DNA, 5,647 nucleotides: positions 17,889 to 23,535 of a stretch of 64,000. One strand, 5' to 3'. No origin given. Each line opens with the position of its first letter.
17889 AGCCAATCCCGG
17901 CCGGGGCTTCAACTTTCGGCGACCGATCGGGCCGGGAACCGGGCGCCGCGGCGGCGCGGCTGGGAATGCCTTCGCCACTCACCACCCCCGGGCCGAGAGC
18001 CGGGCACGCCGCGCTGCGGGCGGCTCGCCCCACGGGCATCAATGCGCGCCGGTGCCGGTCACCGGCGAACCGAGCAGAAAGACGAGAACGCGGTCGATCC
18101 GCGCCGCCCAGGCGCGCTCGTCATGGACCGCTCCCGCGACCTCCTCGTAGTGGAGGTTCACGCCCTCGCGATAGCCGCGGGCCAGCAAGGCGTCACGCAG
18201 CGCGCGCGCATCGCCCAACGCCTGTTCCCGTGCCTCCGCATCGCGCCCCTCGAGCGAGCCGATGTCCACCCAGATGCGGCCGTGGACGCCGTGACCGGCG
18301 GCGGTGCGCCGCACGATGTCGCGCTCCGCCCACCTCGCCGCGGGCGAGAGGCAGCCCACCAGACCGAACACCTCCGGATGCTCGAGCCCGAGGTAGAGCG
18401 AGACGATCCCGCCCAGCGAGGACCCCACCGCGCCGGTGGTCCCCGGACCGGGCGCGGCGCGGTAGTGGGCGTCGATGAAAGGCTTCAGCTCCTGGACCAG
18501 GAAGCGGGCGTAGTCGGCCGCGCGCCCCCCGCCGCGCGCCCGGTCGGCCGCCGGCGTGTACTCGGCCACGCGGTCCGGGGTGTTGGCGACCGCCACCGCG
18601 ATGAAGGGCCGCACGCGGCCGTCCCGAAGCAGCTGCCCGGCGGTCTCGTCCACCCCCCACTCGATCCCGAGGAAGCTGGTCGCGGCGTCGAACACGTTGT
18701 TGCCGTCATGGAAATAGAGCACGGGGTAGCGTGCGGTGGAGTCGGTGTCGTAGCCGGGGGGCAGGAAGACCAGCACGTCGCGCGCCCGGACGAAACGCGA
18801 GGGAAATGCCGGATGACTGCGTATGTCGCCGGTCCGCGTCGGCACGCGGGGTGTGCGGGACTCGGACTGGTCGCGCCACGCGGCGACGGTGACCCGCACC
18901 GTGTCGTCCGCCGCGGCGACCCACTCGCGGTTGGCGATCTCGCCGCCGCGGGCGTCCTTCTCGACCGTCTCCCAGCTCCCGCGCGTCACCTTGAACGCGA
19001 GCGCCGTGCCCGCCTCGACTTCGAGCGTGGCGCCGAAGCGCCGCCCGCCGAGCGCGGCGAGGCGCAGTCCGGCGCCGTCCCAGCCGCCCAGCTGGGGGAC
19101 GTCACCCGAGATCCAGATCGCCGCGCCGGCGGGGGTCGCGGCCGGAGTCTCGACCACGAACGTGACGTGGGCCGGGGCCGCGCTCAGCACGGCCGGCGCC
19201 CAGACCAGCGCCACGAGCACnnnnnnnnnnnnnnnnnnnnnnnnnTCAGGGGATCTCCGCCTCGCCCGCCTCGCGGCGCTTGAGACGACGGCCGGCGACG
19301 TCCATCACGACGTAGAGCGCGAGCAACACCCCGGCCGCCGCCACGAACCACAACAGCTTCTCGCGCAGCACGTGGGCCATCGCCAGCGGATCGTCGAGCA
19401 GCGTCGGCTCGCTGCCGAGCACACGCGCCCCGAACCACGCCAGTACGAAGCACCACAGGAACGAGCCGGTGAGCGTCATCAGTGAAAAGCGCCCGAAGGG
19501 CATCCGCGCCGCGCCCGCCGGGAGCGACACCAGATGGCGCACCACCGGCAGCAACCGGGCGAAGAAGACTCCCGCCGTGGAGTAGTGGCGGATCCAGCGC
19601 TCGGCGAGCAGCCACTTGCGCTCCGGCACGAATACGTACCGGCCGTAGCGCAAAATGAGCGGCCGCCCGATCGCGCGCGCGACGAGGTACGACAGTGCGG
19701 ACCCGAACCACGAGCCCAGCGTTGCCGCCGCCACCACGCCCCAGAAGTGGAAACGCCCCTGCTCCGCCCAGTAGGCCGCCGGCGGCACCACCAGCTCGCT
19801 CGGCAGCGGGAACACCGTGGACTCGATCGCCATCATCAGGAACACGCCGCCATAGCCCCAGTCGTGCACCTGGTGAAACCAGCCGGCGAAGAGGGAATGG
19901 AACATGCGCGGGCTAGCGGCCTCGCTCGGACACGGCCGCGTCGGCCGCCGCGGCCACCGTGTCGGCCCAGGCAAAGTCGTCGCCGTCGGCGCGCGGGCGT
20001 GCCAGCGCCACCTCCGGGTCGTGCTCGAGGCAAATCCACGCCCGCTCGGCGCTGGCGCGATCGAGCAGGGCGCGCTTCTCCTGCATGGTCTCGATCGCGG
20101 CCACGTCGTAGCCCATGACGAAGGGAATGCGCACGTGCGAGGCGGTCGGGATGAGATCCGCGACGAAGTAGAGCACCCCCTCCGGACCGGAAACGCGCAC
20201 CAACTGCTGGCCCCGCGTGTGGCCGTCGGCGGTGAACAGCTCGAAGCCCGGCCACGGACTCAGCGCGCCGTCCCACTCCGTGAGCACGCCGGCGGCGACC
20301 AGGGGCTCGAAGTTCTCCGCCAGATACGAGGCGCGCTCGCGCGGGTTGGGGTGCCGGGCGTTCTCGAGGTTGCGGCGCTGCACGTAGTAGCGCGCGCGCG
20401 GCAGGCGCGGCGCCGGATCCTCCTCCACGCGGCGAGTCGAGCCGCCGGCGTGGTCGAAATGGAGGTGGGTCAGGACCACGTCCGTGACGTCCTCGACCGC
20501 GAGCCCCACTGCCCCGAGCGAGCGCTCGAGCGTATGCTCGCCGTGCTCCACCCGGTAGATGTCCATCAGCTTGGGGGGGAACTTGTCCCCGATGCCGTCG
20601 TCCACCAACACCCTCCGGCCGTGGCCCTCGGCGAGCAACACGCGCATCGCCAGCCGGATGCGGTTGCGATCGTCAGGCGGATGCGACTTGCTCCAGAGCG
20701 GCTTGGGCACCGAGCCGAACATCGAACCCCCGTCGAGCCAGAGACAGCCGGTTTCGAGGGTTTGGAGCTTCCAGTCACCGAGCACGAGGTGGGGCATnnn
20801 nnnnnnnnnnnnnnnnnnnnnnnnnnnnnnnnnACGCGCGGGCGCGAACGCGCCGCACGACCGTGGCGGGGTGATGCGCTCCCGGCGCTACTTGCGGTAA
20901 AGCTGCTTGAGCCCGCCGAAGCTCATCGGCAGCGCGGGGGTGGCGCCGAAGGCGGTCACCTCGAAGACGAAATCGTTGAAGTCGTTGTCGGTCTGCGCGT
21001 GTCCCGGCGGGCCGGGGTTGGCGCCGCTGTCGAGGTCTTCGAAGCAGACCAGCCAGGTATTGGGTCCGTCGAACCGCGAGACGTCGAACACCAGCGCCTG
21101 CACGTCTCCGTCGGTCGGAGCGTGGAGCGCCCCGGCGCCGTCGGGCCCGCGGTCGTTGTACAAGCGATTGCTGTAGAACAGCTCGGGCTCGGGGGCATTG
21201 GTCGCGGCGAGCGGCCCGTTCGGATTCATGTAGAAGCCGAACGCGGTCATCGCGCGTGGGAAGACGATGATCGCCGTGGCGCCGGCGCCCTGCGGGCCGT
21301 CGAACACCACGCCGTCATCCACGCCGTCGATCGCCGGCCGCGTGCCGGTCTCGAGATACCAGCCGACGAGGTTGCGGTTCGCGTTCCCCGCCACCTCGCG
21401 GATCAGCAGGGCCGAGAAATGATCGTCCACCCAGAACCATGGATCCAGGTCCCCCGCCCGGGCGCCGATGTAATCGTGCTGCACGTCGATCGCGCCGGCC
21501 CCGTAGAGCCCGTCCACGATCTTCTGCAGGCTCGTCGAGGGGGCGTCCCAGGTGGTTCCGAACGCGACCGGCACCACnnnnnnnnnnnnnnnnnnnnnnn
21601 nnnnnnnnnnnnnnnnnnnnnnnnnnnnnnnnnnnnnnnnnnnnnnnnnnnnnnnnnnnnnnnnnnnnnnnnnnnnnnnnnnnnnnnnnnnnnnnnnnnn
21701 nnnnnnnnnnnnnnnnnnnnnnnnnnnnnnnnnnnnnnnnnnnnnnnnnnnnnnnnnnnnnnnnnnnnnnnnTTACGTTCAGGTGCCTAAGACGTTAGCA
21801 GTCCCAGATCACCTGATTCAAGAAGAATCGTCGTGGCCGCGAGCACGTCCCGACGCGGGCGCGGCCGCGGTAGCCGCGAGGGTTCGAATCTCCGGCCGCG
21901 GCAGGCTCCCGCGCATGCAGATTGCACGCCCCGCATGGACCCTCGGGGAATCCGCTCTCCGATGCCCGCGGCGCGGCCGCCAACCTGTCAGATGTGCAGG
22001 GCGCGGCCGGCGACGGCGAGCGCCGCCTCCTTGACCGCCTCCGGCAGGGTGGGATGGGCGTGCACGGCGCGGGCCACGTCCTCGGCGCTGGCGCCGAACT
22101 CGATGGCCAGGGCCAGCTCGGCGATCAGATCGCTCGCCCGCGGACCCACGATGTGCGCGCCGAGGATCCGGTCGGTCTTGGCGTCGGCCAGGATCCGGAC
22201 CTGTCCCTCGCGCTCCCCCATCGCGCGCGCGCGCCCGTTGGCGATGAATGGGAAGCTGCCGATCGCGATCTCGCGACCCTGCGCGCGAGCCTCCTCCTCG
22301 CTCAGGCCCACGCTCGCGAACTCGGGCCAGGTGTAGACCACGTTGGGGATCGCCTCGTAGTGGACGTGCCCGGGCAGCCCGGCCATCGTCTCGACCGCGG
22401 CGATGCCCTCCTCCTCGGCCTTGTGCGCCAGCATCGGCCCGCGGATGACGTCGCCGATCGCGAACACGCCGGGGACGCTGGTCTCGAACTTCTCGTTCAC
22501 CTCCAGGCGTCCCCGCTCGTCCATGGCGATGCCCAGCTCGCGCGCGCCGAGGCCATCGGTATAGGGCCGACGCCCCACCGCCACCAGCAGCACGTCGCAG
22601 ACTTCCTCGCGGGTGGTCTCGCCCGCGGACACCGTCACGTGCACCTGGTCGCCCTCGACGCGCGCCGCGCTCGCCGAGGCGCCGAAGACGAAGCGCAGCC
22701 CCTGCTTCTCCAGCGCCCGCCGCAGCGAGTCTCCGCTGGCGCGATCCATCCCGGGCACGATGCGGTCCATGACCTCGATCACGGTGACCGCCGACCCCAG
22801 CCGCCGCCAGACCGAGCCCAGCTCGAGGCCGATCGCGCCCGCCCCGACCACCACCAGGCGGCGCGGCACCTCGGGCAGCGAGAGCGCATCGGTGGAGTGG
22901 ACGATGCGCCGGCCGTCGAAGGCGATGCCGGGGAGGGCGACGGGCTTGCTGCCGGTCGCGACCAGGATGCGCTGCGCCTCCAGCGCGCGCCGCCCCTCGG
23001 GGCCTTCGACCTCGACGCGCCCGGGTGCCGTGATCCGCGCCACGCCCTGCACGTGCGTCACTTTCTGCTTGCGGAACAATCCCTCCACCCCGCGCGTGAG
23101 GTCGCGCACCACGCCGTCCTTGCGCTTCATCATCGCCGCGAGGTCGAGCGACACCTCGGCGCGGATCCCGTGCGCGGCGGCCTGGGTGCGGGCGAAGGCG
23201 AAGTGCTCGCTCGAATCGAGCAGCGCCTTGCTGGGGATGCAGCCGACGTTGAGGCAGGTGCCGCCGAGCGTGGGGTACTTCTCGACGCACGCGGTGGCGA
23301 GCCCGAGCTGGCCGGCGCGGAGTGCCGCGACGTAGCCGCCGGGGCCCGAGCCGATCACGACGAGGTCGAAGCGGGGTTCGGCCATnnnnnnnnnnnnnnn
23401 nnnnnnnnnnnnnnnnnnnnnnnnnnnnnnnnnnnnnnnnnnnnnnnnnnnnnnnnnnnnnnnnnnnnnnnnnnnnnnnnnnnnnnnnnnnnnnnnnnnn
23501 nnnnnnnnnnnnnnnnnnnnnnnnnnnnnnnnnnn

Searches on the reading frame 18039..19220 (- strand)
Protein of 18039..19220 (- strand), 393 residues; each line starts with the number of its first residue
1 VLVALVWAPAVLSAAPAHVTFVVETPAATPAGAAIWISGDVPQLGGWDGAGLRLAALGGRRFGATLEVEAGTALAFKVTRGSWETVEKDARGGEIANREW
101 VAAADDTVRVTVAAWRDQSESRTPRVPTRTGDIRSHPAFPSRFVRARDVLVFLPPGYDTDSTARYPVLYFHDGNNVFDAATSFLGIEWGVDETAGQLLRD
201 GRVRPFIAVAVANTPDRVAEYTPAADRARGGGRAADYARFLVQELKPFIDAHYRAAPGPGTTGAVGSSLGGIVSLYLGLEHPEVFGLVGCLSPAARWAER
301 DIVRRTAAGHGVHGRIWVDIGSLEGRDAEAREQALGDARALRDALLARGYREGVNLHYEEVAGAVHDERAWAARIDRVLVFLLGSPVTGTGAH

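Call 52: search_protein_families(library=pfam, proteins=[window:18039-19220:-], max_evalue=0.0001)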
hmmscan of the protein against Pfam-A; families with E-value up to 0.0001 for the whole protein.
window:18039-19220:- (393 aa): 2 families
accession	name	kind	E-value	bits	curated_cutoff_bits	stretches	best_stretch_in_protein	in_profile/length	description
PF00756.26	Esterase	-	5.7e-34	118.4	22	1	145-378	6-247/251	Putative esterase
PF00686.25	CBM_20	-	9.5e-05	22.6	23.3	0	18-80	3-68/97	Starch binding domain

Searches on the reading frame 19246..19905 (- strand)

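Call 52: search_protein_families(library=pfam, proteins=[window:19246-19905:-], max_evalue=0.0001)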
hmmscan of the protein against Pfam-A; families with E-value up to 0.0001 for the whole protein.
window:19246-19905:- (219 aa): 1 family
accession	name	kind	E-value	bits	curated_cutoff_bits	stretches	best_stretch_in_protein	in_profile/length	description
PF09335.16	VTT_dom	-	7.7e-21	75.3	33.9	1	52-160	14-122/123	VTT domain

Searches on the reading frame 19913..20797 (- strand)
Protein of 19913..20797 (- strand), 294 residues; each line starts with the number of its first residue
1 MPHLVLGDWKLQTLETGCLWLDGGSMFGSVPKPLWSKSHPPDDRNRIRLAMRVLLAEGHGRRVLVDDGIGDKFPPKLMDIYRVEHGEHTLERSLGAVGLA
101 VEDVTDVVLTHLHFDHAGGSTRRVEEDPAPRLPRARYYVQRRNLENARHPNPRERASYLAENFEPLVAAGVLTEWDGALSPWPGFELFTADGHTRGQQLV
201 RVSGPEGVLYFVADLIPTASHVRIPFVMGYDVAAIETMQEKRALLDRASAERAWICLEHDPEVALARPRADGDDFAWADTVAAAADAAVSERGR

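Call 52: search_protein_families(library=pfam, proteins=[window:19913-20797:-], max_evalue=0.0001)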
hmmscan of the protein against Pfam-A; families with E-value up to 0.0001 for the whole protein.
window:19913-20797:- (294 aa): 1 family
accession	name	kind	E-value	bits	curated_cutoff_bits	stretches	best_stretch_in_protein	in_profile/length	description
PF00753.33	Lactamase_B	-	5.4e-17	62.8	22.7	1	55-259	10-196/196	Metallo-beta-lactamase superfamily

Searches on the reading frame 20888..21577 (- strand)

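Call 52: search_protein_families(library=pfam, proteins=[window:20888-21577:-], max_evalue=0.0001)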
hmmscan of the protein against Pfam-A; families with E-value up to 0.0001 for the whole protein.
window:20888-21577:- (229 aa): 1 family
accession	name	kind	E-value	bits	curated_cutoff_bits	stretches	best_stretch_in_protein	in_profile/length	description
PF13448.11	DUF4114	-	1.2e-05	26.6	27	1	111-208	5-83/85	Domain of unknown function (DUF4114)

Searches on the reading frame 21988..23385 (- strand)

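Call 52: search_protein_families(library=pfam, proteins=[window:21988-23385:-], max_evalue=0.0001)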
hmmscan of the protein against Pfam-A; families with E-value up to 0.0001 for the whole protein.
window:21988-23385:- (465 aa): 9 families
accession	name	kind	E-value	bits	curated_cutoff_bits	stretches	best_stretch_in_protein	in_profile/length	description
PF07992.20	Pyr_redox_2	-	4.3e-73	246.7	26.1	1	6-327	1-291/291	Pyridine nucleotide-disulphide oxidoreductase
PF02852.28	Pyr_redox_dim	-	4.8e-40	136.6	25.3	1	346-455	1-110/110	Pyridine nucleotide-disulphide oxidoreductase, dimerisation domain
PF00070.33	Pyr_redox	-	2.2e-19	70.2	22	1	176-252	1-79/82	Pyridine nucleotide-disulphide oxidoreductase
PF13738.12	Pyr_redox_3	-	1.1e-09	38.4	30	1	111-311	103-305/305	Pyridine nucleotide-disulphide oxidoreductase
PF12831.13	FAD_oxidored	-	3.4e-08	33.7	27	1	7-82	1-68/416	FAD dependent oxidoreductase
PF00890.30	FAD_binding_2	-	9.5e-07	28.8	20.4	1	7-43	1-37/414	FAD binding domain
PF03486.20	HI0933_like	-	1e-06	28.8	50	0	7-41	2-36/244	HI0933-like protein Rossmann domain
PF01494.25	FAD_binding_3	-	3.2e-05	23.8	22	0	178-334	5-120/349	FAD binding domain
PF13450.12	NAD_binding_8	-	6.6e-05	23.5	21.9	0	10-45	1-36/68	NAD(P)-binding Rossmann-like domain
